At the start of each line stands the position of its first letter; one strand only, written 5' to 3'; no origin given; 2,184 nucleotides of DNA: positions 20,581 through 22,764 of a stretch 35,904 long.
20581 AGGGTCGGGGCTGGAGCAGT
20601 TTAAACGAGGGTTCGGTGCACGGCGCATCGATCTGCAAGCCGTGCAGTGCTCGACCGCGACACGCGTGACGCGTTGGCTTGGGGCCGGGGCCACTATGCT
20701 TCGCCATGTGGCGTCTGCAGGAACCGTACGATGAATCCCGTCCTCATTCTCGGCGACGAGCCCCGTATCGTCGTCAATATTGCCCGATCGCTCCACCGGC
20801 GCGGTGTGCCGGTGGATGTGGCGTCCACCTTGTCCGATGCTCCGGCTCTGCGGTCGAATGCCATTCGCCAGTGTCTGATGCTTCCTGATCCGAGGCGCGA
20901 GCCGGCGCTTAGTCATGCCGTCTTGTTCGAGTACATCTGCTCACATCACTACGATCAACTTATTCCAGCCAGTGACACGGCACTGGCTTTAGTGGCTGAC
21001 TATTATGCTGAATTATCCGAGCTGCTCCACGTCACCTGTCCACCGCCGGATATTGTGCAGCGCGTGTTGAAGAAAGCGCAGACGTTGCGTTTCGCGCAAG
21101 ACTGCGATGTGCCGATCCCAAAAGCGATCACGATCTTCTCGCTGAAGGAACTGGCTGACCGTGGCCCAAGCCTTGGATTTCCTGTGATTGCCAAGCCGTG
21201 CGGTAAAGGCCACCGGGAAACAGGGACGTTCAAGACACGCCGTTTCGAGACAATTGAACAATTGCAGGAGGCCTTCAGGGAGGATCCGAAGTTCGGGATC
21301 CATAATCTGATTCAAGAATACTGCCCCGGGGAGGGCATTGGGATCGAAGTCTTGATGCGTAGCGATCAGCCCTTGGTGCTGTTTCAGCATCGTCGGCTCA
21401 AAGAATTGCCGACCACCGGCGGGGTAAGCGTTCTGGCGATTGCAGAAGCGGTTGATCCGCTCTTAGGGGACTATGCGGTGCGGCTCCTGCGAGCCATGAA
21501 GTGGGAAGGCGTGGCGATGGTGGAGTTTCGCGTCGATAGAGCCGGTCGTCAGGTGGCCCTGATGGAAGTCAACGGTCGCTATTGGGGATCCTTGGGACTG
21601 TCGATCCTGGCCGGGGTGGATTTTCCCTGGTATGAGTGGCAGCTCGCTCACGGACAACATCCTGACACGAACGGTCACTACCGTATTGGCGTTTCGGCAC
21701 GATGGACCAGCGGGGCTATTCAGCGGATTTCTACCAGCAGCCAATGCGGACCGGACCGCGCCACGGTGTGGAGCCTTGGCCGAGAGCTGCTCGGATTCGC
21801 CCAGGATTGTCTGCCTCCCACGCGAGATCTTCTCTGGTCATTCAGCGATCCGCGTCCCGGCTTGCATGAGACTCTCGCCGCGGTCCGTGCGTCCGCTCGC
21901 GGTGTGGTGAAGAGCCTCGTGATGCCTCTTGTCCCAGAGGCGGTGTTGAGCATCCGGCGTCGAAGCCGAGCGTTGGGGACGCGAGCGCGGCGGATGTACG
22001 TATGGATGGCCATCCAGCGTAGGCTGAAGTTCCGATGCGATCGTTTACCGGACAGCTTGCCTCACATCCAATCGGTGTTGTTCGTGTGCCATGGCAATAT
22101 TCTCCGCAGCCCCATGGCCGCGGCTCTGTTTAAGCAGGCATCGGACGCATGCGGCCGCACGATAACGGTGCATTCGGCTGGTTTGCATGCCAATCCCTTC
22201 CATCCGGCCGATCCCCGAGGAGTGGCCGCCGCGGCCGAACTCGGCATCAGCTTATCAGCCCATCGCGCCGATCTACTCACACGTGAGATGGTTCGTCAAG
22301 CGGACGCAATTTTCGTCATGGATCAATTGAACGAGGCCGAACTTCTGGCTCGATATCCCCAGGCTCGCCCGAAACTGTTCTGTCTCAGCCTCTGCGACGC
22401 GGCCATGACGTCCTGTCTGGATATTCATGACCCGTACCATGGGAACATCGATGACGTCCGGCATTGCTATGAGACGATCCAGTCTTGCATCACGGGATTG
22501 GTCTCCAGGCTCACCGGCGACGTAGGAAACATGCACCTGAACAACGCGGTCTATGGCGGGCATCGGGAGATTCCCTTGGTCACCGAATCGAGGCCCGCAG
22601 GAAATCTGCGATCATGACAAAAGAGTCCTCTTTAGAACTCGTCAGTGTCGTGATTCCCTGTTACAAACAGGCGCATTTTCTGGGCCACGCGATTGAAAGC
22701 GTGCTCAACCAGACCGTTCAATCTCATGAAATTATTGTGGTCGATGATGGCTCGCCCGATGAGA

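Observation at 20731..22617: ATP-grasp ligase fused to a Wzb-type low-molecular-weight phosphotyrosine phosphatase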

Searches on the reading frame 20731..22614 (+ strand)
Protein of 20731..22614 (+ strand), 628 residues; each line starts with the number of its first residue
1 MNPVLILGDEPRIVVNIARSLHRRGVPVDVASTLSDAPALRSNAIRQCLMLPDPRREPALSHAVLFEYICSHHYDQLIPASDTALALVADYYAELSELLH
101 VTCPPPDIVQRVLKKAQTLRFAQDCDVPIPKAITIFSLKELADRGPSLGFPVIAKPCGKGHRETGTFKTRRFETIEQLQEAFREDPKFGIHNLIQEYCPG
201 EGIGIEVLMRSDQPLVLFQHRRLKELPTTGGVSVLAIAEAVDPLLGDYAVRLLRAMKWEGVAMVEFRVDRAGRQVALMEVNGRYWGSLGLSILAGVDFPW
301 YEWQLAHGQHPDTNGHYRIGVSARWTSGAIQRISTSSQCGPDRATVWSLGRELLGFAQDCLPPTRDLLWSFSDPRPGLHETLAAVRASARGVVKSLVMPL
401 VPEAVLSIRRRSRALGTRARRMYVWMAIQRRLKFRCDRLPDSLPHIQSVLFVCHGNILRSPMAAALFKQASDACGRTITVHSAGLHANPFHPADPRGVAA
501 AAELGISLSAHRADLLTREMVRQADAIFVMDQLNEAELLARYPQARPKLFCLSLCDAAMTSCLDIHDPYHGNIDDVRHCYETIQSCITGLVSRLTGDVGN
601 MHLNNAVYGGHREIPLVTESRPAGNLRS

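Call 3: search_protein_families(library=pfam, proteins=[window:20731-22614:+], max_evalue=1)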
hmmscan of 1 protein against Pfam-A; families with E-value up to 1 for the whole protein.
window:20731-22614:+ (628 aa): 5 families
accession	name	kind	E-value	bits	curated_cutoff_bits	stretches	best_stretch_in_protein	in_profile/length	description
PF01451.26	LMWPc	-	5.4e-28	98.4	23.2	1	449-590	1-143/144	Low molecular weight phosphotyrosine protein phosphatase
PF15632.11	ATPgrasp_Ter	-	5.3e-10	39.6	29.1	1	193-326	6-128/131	ATP-grasp in the biosynthetic pathway with Ter operon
PF02786.22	CPSase_L_D2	-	5.5e-05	23.2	19.8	1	121-308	8-205/211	Carbamoyl-phosphate synthase L chain, ATP binding domain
PF07478.18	Dala_Dala_lig_C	-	0.0068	16.4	24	1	147-281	34-173/204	D-ala D-ala ligase C-terminus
PF13439.12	Glyco_transf_4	-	0.2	12.1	28.5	0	12-47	6-45/170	Glycosyltransferase Family 4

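Call 4: search_protein_families(library=ncbifam, proteins=[window:20731-22614:+], max_evalue=1)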
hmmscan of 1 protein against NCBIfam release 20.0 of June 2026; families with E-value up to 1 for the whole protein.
window:20731-22614:+ (628 aa): 26 families (the best 25 are shown)
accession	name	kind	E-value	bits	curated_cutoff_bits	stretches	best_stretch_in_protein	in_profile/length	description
NF008486.0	PRK11391.1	equivalog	1.2e-16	61.5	247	1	446-586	6-138/148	phosphotyrosine-protein phosphatase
NF007520.0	PRK10126.1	equivalog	5.1e-14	52.9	243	1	448-582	4-130/147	low molecular weight protein-tyrosine-phosphatase Wzb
NF009405.0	PRK12767.1-4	equivalog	9.5e-12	44.5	390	1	64-310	61-292/320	carbamoyl phosphate synthase-like protein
NF005315.0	PRK06849.1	equivalog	1e-09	37.9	406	1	4-142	7-144/389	hypothetical protein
NF009404.0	PRK12767.1-3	equivalog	9.2e-09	34.6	316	1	21-321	22-322/344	carbamoyl phosphate synthase-like protein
NF010053.0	PRK13530.1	subfamily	7.1e-08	32.9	215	1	448-529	5-80/133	arsenate reductase (thioredoxin)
TIGR02691.1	arsC_pI258_fam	equivalog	1.3e-06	28.6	174.3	1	449-529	1-75/129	arsenate reductase (thioredoxin)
NF002378.0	PRK01372.1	subfamily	8.4e-06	24.7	243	1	113-281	99-268/305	D-alanine--D-alanine ligase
NF009406.0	PRK12767.1-5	equivalog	2.7e-05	23.4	271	1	81-317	79-305/327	carbamoyl phosphate synthase-like protein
TIGR00768.1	rimK_fam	subfamily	0.00026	20.4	143.4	1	105-198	78-170/276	RimK family alpha-L-glutamate ligase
TIGR02068.2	cya_phycin_syn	equivalog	0.00094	17.3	850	1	114-202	213-298/862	cyanophycin synthetase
NF004679.0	PRK06019.1-5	equivalog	0.0011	17.8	326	1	102-194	87-176/376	5-(carboxyamino)imidazole ribonucleotide synthase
TIGR02144.1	LysX_arch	equivalog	0.0013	17.9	275.6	1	113-259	86-231/281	lysine biosynthesis protein LysX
TIGR02689.1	ars_reduc_gluta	equivalog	0.0017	18.6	157.6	1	448-517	2-65/126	arsenate reductase, glutathione/glutaredoxin type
NF002563.0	PRK02186.1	subfamily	0.0027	16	625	1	113-288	106-281/890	argininosuccinate lyase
NF009403.0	PRK12767.1-2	equivalog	0.0054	16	286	1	75-209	67-195/342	carbamoyl phosphate synthase-like protein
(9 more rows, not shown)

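Call 8: find_homologous_proteins(query=window:20731-22614:+, max_evalue=0.001)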
Query window:20731-22614:+ (628 aa): 765 proteins with E <= 0.001 among 8000 candidates; the best 120 are listed.
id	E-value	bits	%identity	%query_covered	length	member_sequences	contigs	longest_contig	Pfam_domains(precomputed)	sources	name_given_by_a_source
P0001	0.0e+0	1449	100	100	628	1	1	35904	PF15632.12,PF01451.28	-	-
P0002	0.0e+0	1131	80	100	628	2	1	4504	PF15632.12,PF01451.28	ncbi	-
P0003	0.0e+0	1131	79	100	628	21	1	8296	PF15632.12,PF01451.28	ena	-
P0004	0.0e+0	1116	78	100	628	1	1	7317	PF15632.12,PF02786.23,PF01451.28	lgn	-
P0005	0.0e+0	1100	78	100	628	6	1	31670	PF15632.12,PF01451.28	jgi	jgi:predicted ATP-grasp superfamily ATP-dependent carboligase/protein-tyrosine-phosphatase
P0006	0.0e+0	1096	78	100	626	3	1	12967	PF15632.12,PF01451.28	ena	-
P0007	0.0e+0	1067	75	100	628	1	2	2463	PF15632.12,PF02786.23,PF01451.28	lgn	-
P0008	0.0e+0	1036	75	99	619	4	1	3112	PF15632.12,PF01451.28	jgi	jgi:predicted ATP-grasp superfamily ATP-dependent carboligase/protein-tyrosine-phosphatase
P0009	1.6e-291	987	71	100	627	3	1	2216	PF15632.12,PF02786.23,PF01451.28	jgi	-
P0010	5.4e-289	978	69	100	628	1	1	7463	PF15632.12,PF01451.28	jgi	jgi:protein-tyrosine-phosphatase/predicted ATP-grasp superfamily ATP-dependent carboligase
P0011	5.8e-286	968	69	100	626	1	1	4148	PF15632.12,PF01451.28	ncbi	-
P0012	2.2e-285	966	69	100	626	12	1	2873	PF15632.12,PF01451.28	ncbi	-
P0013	5.7e-285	965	68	100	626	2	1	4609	PF15632.12,PF02786.23,PF01451.28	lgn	-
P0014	1.3e-237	809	59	99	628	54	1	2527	PF15632.12,PF02786.23,PF01451.28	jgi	-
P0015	1.3e-231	789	59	95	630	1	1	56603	PF15632.12,PF02786.23,PF01451.28,PF07478.19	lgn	-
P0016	8.5e-193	660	52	97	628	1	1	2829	PF15632.12,PF01451.28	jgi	jgi:protein-tyrosine-phosphatase/predicted ATP-grasp superfamily ATP-dependent carboligase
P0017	1.1e-191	657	53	95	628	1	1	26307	PF15632.12,PF01451.28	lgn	-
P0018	4.4e-189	648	53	95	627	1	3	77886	PF15632.12,PF01451.28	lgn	-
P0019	1.1e-186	640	79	56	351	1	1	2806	PF01451.28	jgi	jgi:protein-tyrosine-phosphatase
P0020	2.1e-183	629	51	95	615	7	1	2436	PF15632.12,PF02786.23,PF01451.28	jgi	-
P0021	4.0e-182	625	50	95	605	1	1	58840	PF15632.12,PF01451.28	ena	-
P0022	7.4e-180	618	50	97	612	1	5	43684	PF15632.12,PF01451.28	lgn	-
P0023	2.5e-178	613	50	95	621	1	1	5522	PF15632.12,PF01451.28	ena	-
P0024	8.0e-178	611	49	97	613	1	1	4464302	PF15632.12,PF01451.28,PF07478.19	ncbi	ncbi:arsenate reductase/protein-tyrosine-phosphatase family protein [Candidatus Nitrospira bockiana]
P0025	6.4e-174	598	49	95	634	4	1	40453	PF15632.12,PF01451.28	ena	-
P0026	6.5e-169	582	48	95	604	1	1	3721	PF15632.12,PF01451.28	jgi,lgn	jgi:predicted ATP-grasp superfamily ATP-dependent carboligase/protein-tyrosine-phosphatase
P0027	3.2e-163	563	48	94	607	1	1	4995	PF15632.12,PF02786.23,PF01451.28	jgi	jgi:predicted ATP-grasp superfamily ATP-dependent carboligase/protein-tyrosine-phosphatase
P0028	4.4e-163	562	47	95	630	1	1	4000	PF15632.12,PF01451.28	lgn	-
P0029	8.3e-163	561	51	93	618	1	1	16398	PF15632.12,PF01451.28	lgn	-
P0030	6.2e-162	558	47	94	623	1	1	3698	PF15632.12,PF01451.28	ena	-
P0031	1.0e-161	558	48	94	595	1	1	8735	PF15632.12,PF02786.23,PF01451.28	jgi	jgi:protein-tyrosine-phosphatase/predicted ATP-grasp superfamily ATP-dependent carboligase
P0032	5.3e-161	555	46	97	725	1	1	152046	PF15632.12,PF01451.28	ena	-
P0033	9.5e-161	555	47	93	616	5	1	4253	PF15632.12,PF01451.28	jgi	jgi:protein-tyrosine-phosphatase/predicted ATP-grasp superfamily ATP-dependent carboligase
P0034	4.4e-159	549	46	97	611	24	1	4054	PF15632.12,PF01451.28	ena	-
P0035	8.5e-158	545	48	95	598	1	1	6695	PF15632.12,PF01451.28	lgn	-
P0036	2.4e-157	543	48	95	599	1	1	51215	PF15632.12,PF01451.28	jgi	jgi:protein-tyrosine-phosphatase/predicted ATP-grasp superfamily ATP-dependent carboligase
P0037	4.0e-157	543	47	93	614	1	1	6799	PF15632.12,PF01451.28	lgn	-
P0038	9.3e-157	541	45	96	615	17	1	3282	PF15632.12,PF01451.28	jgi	-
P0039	3.6e-156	539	46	93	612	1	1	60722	PF15632.12,PF01451.28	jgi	jgi:protein-tyrosine-phosphatase/predicted ATP-grasp superfamily ATP-dependent carboligase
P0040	2.0e-154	534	47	95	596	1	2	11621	PF15632.12,PF01451.28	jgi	-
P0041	2.9e-154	533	44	94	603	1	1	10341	PF15632.12,PF01451.28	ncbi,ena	-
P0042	3.6e-154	533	46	95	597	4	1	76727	PF15632.12,PF01451.28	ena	-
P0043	7.1e-154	532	46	95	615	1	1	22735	PF15632.12,PF01451.28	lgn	-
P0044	1.0e-153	531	45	97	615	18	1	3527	PF15632.12,PF01451.28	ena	-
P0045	1.1e-153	531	45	95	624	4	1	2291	PF15632.12,PF01451.28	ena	-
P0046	1.5e-153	531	46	95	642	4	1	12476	PF15632.12,PF01451.28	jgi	jgi:protein-tyrosine-phosphatase/predicted ATP-grasp superfamily ATP-dependent carboligase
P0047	1.7e-153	531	44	94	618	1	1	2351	PF15632.12,PF01451.28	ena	-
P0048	2.5e-153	530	47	95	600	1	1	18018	PF15632.12,PF01451.28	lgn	-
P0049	6.3e-153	529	45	95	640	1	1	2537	PF15632.12,PF01451.28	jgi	jgi:protein-tyrosine-phosphatase/predicted ATP-grasp superfamily ATP-dependent carboligase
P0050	9.3e-153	528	45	92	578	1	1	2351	PF15632.12,PF01451.28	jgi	-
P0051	9.5e-153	528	46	95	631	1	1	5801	PF15632.12,PF01451.28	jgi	jgi:protein-tyrosine-phosphatase/predicted ATP-grasp superfamily ATP-dependent carboligase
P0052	1.5e-152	528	45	95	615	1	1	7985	PF15632.12,PF01451.28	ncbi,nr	ncbi:MAG: ATP-grasp domain-containing protein [Nitrospiraceae bacterium]|nr:ATP-grasp domain-contain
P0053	1.8e-152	527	44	94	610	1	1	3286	PF15632.12,PF01451.28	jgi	-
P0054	1.8e-152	527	43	95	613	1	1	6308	PF15632.12,PF01451.28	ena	-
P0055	2.0e-152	527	46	94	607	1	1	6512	PF15632.12,PF01451.28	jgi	jgi:protein-tyrosine-phosphatase/predicted ATP-grasp superfamily ATP-dependent carboligase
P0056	3.3e-152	526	44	95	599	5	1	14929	PF15632.12,PF01451.28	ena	-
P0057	7.5e-152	525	45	96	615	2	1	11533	PF15632.12,PF01451.28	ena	-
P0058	4.5e-151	523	48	93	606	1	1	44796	PF15632.12,PF01451.28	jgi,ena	-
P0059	5.8e-151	522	44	95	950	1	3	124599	PF10111.15,PF13641.13,PF15632.12,PF01451.28,PF00535.33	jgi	jgi:protein-tyrosine-phosphatase/predicted ATP-grasp superfamily ATP-dependent carboligase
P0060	1.4e-150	521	44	95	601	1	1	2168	PF15632.12,PF01451.28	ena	-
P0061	1.6e-150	521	46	94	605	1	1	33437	PF15632.12,PF01451.28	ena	-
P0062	2.8e-150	520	44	95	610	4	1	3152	PF15632.12,PF01451.28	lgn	-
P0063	4.4e-150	519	43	95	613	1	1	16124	PF15632.12,PF01451.28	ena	-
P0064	5.3e-150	519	44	96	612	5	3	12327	PF15632.12,PF01451.28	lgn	-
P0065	9.3e-150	518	45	95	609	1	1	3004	PF15632.12,PF01451.28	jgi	-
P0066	1.0e-149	518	43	95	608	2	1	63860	PF15632.12,PF01451.28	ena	-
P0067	1.2e-149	518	45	95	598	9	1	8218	PF15632.12,PF01451.28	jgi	jgi:predicted ATP-grasp superfamily ATP-dependent carboligase/protein-tyrosine-phosphatase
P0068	2.1e-149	517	45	94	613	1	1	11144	PF15632.12,PF01451.28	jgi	jgi:protein-tyrosine-phosphatase/predicted ATP-grasp superfamily ATP-dependent carboligase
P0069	2.5e-149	517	47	95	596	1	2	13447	PF15632.12,PF01451.28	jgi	jgi:protein-tyrosine-phosphatase/predicted ATP-grasp superfamily ATP-dependent carboligase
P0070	3.0e-149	517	45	94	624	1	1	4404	PF15632.12,PF01451.28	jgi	-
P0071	3.4e-149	516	44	94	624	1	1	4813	PF15632.12,PF01451.28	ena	-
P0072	4.3e-149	516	45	94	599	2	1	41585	PF15632.12,PF01451.28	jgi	jgi:protein-tyrosine-phosphatase/predicted ATP-grasp superfamily ATP-dependent carboligase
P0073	5.3e-149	516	46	94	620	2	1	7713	PF15632.12,PF01451.28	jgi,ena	-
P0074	9.1e-149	515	45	95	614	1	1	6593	PF15632.12,PF01451.28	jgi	jgi:protein-tyrosine-phosphatase/predicted ATP-grasp superfamily ATP-dependent carboligase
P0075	1.2e-148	515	45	94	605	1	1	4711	PF15632.12,PF01451.28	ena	-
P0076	2.1e-148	514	44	94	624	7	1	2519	PF15632.12,PF01451.28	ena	-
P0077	2.7e-148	513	44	94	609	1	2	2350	PF15632.12,PF01451.28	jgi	jgi:predicted ATP-grasp superfamily ATP-dependent carboligase/protein-tyrosine-phosphatase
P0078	3.3e-148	513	44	95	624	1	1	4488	PF15632.12,PF01451.28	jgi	jgi:predicted ATP-grasp superfamily ATP-dependent carboligase/protein-tyrosine-phosphatase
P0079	3.4e-148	513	45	96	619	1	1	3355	PF15632.12,PF01451.28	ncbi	-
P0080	4.9e-148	513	44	95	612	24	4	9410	PF15632.12,PF01451.28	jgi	jgi:protein-tyrosine-phosphatase/predicted ATP-grasp superfamily ATP-dependent carboligase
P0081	7.3e-148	512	45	94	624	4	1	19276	PF15632.12,PF01451.28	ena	-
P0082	9.2e-148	512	46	95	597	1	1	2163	PF15632.12,PF01451.28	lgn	-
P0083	1.0e-147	512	45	95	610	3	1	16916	PF15632.12,PF01451.28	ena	-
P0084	1.9e-147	511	42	96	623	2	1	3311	PF15632.12,PF01451.28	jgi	jgi:protein-tyrosine-phosphatase/predicted ATP-grasp superfamily ATP-dependent carboligase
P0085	3.1e-147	510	45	95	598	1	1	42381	PF15632.12,PF01451.28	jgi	jgi:predicted ATP-grasp superfamily ATP-dependent carboligase/protein-tyrosine-phosphatase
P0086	4.7e-147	509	45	94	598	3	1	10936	PF15632.12,PF01451.28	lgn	-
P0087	7.1e-147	509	44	94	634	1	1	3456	PF15632.12,PF01451.28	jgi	jgi:protein-tyrosine-phosphatase/predicted ATP-grasp superfamily ATP-dependent carboligase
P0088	8.0e-147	509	44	94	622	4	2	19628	PF15632.12,PF01451.28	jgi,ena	-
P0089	1.1e-146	508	45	95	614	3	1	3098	PF15632.12,PF01451.28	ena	-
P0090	2.0e-146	507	43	94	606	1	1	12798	PF15632.12,PF01451.28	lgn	-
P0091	2.2e-146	507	45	95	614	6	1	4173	PF15632.12,PF01451.28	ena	-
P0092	5.7e-146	506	45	95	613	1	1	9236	PF15632.12,PF01451.28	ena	-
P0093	1.4e-145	504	44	95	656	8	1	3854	PF15632.12,PF01451.28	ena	-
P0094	1.4e-145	504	43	95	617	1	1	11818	PF15632.12,PF01451.28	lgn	-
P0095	2.5e-145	504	45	96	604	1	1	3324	PF15632.12,PF01451.28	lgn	-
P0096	2.8e-145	503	45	95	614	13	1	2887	PF15632.12,PF01451.28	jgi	-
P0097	3.3e-145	503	46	93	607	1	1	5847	PF15632.12,PF01451.28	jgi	jgi:protein-tyrosine-phosphatase/predicted ATP-grasp superfamily ATP-dependent carboligase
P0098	3.5e-145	503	44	94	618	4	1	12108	PF15632.12,PF01451.28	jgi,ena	-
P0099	8.1e-145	502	44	94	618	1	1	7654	PF15632.12,PF01451.28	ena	-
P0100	2.7e-144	500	43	95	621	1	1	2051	PF15632.12,PF01451.28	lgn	-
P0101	5.1e-144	499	44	95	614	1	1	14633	PF15632.12,PF02786.23,PF01451.28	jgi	jgi:protein-tyrosine-phosphatase/predicted ATP-grasp superfamily ATP-dependent carboligase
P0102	6.8e-144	499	43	94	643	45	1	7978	PF15632.12,PF01451.28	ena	-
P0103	9.1e-144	498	44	94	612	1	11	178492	PF15632.12,PF01451.28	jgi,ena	-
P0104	1.4e-143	498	42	94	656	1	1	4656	PF15632.12,PF01451.28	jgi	-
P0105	1.6e-143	498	43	94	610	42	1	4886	PF15632.12,PF01451.28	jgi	jgi:predicted ATP-grasp superfamily ATP-dependent carboligase/protein-tyrosine-phosphatase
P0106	1.9e-143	497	45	93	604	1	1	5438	PF15632.12,PF01451.28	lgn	-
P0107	1.9e-143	497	44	94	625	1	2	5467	PF15632.12,PF01451.28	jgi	jgi:protein-tyrosine-phosphatase/predicted ATP-grasp superfamily ATP-dependent carboligase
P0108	2.4e-143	497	43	94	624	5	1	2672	PF15632.12,PF01451.28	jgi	-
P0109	4.1e-143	496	45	94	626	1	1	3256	PF15632.12,PF01451.28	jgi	jgi:protein-tyrosine-phosphatase/predicted ATP-grasp superfamily ATP-dependent carboligase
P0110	4.1e-143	496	43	95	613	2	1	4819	PF15632.12,PF01451.28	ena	-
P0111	4.6e-143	496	43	95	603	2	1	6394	PF15632.12,PF01451.28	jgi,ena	-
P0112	6.5e-143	496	46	93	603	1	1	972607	PF15632.12,PF01451.28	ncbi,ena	-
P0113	9.3e-143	495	44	93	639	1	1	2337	PF15632.12,PF01451.28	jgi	jgi:protein-tyrosine-phosphatase/predicted ATP-grasp superfamily ATP-dependent carboligase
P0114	3.2e-142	493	43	93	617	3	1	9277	PF15632.12,PF01451.28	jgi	jgi:protein-tyrosine-phosphatase/predicted ATP-grasp superfamily ATP-dependent carboligase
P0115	2.5e-141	490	45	95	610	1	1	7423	PF15632.12,PF01451.28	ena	-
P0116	2.8e-141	490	44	94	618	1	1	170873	PF15632.12,PF02786.23,PF01451.28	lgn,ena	-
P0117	3.9e-141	490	44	94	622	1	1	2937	PF15632.12,PF01451.28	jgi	jgi:protein-tyrosine-phosphatase/predicted ATP-grasp superfamily ATP-dependent carboligase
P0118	8.0e-141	489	44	94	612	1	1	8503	PF15632.12,PF01451.28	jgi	jgi:protein-tyrosine-phosphatase/predicted ATP-grasp superfamily ATP-dependent carboligase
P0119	1.0e-140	488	44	94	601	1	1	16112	PF15632.12,PF01451.28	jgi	jgi:protein-tyrosine-phosphatase/predicted ATP-grasp superfamily ATP-dependent carboligase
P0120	1.1e-140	488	44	94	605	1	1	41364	PF15632.12,PF01451.28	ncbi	-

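Call 12: find_related_loci(query=window:20731-22614:+, collection=genome_contigs, flank=10000)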
Query window:20731-22614:+ (628 aa) in genome_contigs; peptide patterns used: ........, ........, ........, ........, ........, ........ (x = any residue, [..] = any of these).
491 stretches matched a pattern; 7 encode a relative of the query (tblastn E <= 1e-3); 7 distinct loci.
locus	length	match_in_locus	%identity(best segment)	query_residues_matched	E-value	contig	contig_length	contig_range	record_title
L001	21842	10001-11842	59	1-620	0e+0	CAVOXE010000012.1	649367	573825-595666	MAG: Nitrospirota bacterium isolate MFD00392.bin.1.17 genome assembly, contig: contig_8766, whole genome shotgun sequenc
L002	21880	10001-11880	45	3-594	1e-102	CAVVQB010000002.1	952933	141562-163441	MAG: uncultured Acidobacteriaceae bacterium isolate MFD02579.bin.1.51 genome assembly, contig: contig_17049, whole genom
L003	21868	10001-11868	45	3-596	5e-100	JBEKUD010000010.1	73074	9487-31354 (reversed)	MAG: Candidatus Sulfotelmatobacter sp. isolate SPRUCE 573 SPRUCE_573_10, whole genome shotgun sequence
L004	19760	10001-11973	43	3-596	3e-96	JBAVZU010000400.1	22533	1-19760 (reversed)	MAG: Candidatus Sulfotelmatobacter sp. isolate MFD04613_ilm_asm_bin21 k127_120912, whole genome shotgun sequence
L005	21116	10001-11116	43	3-376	1e-86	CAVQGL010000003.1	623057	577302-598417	MAG: uncultured Acidobacteriaceae bacterium isolate MFD05512.bin.1.17 genome assembly, contig: contig_20923, whole genom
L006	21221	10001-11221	44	2-396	4e-85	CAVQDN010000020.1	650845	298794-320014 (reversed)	MAG: uncultured Acidobacteriaceae bacterium isolate MFD03346.bin.2.99 genome assembly, contig: contig_43587, whole genom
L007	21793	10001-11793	49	2-597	3e-106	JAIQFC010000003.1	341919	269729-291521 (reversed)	MAG: Terriglobia bacterium isolate SRVP_7 SR-VP_26_10_2019_B_40cm_scaffold_19, whole genome shotgun sequence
